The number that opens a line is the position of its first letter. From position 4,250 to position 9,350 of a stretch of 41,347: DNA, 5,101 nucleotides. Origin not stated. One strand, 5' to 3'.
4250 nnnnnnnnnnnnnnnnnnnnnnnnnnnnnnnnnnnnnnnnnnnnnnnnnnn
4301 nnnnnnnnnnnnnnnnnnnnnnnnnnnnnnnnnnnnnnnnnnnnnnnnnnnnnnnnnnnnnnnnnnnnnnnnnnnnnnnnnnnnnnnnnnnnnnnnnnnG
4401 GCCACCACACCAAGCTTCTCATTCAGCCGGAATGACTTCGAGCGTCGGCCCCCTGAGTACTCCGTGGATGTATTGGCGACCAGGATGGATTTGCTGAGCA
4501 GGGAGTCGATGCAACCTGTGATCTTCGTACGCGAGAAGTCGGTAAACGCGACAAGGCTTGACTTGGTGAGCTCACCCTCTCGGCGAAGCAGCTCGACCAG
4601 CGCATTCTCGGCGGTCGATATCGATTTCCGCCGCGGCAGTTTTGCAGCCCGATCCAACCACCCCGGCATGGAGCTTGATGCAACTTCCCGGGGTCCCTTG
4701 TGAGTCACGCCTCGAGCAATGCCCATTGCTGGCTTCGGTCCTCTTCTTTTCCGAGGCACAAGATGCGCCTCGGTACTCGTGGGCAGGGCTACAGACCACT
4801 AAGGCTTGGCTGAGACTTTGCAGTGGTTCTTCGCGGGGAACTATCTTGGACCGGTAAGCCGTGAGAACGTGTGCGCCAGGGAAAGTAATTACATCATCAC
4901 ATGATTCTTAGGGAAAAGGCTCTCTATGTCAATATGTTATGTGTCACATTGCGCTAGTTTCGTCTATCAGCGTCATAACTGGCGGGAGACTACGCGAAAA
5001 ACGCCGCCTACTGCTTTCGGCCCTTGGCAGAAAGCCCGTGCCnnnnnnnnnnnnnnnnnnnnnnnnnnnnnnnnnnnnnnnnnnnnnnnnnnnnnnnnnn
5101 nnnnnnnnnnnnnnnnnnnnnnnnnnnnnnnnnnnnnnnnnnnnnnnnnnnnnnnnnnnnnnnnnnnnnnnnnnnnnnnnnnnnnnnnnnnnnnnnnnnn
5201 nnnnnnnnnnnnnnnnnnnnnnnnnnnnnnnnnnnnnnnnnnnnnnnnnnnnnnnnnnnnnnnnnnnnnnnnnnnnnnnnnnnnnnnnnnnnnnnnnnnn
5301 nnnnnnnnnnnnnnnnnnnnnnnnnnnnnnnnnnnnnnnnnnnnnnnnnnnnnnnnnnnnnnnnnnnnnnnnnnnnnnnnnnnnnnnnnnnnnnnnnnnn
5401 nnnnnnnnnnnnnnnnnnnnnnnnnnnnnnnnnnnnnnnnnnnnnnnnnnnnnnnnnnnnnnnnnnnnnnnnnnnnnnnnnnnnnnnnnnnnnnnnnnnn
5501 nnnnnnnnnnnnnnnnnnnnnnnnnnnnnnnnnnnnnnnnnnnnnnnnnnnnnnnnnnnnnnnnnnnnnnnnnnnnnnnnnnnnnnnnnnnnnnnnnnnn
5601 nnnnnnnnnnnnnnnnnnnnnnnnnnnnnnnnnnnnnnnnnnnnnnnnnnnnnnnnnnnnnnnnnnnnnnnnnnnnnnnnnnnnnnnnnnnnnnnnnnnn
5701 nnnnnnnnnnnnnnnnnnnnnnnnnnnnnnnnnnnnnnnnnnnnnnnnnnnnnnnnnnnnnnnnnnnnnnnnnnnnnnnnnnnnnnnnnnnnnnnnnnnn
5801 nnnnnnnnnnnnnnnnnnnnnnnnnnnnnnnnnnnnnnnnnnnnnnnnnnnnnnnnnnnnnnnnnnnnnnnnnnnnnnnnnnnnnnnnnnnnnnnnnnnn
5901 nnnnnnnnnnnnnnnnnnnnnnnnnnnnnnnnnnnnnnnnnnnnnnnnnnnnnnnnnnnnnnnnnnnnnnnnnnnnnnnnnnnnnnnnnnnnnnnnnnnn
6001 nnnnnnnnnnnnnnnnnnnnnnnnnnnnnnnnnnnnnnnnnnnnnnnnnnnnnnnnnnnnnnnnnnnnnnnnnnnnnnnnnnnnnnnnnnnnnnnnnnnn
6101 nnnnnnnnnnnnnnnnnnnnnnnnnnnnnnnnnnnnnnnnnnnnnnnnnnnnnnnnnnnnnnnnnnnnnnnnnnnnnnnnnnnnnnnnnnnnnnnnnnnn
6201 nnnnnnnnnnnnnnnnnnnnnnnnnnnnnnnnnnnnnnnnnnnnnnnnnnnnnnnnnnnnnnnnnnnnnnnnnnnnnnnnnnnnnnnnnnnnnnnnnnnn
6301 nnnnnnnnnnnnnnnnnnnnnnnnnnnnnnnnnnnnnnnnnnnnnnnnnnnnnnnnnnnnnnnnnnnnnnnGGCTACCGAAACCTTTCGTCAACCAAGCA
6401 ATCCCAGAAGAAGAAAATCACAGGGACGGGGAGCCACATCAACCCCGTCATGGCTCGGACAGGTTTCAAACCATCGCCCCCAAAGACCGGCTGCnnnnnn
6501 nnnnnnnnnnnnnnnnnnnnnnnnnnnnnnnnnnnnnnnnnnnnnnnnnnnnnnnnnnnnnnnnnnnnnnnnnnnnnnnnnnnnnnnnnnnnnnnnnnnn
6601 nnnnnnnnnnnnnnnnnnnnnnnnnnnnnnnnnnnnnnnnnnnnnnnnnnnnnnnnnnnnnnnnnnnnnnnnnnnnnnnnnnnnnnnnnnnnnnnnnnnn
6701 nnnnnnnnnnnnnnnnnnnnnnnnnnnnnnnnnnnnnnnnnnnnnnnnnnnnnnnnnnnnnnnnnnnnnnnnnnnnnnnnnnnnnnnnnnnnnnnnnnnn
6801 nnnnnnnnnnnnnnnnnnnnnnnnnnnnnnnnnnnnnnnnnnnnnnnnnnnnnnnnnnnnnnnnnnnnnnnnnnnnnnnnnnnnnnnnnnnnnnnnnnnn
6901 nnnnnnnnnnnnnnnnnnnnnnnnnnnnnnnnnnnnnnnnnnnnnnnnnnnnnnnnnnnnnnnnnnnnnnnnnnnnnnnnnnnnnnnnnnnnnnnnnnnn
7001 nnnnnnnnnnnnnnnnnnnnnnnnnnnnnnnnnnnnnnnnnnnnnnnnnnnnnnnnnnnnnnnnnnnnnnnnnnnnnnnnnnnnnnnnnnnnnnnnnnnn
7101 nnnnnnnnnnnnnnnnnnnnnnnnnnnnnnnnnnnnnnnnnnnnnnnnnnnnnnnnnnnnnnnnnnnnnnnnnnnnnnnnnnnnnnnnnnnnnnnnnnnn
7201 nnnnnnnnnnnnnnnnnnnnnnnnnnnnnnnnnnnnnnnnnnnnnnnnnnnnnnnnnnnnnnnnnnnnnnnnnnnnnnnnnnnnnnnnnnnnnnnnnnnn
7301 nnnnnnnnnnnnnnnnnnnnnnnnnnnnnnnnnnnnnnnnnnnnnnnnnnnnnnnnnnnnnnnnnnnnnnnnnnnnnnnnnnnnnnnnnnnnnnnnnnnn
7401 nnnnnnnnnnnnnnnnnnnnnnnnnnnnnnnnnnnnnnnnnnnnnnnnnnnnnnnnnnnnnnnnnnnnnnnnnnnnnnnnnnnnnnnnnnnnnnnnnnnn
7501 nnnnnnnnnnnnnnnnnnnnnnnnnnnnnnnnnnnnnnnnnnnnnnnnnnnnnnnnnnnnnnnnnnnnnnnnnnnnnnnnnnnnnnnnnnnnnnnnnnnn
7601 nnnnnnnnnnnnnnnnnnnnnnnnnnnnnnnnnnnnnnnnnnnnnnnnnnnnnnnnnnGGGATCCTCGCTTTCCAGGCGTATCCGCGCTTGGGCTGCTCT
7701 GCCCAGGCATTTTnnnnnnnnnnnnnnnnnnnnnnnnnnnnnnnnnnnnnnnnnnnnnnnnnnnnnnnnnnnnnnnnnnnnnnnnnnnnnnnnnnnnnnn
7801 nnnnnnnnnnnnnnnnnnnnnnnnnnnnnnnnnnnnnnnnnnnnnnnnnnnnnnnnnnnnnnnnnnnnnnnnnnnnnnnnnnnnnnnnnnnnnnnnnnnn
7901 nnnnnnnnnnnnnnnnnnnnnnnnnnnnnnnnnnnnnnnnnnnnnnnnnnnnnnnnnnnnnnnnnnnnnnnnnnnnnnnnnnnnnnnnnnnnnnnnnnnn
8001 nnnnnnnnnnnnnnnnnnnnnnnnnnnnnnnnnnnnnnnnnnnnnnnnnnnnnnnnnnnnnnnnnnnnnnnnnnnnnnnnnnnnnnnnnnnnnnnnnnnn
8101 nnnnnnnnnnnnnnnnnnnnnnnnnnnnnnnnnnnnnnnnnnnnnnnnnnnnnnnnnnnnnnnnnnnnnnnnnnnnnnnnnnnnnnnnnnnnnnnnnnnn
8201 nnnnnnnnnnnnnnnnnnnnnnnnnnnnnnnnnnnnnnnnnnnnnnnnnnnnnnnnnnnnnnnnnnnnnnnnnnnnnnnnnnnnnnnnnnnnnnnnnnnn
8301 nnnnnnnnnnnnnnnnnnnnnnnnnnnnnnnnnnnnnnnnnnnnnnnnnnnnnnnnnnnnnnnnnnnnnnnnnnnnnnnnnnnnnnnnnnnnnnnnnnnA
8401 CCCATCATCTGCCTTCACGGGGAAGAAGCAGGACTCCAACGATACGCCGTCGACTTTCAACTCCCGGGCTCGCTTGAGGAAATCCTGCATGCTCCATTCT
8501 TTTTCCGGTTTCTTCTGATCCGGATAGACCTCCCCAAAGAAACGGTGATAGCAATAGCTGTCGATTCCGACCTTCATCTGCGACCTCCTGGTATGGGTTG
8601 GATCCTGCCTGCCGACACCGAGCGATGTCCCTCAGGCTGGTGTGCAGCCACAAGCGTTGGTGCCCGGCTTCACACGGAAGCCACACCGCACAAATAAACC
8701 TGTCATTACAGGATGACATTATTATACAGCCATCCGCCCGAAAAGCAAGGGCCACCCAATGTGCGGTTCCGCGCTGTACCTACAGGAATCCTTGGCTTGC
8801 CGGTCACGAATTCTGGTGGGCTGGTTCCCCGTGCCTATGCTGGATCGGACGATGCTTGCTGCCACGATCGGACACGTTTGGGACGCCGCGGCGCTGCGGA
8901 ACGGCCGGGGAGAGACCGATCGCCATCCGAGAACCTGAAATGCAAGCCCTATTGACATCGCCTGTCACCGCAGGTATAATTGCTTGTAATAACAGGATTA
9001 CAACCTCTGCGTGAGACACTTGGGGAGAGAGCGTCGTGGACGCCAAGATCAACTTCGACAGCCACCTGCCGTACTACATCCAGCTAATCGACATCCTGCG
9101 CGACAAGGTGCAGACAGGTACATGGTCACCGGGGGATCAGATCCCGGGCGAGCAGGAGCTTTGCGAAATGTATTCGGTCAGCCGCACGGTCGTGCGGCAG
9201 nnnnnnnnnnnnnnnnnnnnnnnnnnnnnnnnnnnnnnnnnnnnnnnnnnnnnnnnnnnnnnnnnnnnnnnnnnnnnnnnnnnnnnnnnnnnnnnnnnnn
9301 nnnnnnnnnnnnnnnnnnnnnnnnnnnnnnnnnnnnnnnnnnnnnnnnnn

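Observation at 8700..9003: Divergent control region with two copies of one 20-bp inverted-repeat operator, each placed just after a -10 box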

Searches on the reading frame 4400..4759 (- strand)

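Call 46: search_protein_families(library=pfam, proteins=[window:4400-4759:-], max_evalue=1)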
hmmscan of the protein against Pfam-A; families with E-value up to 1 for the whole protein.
window:4400-4759:- (120 aa): 2 families
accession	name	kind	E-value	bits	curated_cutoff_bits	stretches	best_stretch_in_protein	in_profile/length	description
PF22168.2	DIP2311-like_C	-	0.0025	18.5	27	1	51-112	7-62/63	Transcriptional regulator DIP2311-like, C-terminal domain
PF24034.1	DUF7343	-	0.1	12.9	27.6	1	51-87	5-42/62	Domain of unknown function (DUF7343)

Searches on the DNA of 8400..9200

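Call 26: search_rna_families(source=window, start=8400, end=9200, threshold=evalue, max_evalue=1)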
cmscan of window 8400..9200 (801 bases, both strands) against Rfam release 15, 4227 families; matches with E-value up to 1: 0.
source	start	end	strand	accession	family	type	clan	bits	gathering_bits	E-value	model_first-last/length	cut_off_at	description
